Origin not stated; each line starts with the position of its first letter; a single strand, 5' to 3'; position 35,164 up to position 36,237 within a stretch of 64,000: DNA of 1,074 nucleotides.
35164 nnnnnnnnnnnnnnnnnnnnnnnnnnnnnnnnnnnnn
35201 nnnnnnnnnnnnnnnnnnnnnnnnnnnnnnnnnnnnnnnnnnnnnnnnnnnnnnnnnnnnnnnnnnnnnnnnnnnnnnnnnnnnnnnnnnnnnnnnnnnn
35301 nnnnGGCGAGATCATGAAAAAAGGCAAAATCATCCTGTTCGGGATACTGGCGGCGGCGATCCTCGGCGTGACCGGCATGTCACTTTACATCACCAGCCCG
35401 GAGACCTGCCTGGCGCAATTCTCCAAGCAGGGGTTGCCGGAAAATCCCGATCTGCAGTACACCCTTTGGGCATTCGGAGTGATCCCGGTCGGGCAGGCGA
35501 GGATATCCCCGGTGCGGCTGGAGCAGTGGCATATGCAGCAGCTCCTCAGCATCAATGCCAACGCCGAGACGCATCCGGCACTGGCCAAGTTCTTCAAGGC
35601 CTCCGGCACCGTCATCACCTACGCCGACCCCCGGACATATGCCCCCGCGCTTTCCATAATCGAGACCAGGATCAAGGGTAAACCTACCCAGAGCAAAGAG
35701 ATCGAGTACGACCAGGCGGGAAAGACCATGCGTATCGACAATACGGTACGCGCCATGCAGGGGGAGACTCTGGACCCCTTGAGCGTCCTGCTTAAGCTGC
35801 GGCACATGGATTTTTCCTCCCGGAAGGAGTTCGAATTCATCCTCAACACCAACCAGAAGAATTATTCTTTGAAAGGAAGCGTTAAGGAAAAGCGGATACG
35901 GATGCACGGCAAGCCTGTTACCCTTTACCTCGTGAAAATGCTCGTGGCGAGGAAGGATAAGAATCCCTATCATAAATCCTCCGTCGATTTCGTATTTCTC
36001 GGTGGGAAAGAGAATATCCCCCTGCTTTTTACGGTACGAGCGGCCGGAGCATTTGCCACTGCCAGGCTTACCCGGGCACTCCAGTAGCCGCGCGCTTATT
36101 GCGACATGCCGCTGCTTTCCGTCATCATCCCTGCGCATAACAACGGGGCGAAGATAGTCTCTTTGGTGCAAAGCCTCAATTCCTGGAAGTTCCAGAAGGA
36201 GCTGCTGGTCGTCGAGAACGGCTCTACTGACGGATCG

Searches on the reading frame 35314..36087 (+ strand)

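Call 22: search_protein_families(library=pfam, proteins=[window:35314-36087:+], max_evalue=0.00001)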
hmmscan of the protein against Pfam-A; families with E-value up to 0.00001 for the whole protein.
window:35314-36087:+ (257 aa): 1 family
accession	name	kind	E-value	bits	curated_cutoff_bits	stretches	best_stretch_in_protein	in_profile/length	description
PF11306.15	DUF3108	-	7.6e-10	39.4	26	1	49-218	2-174/209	Protein of unknown function (DUF3108)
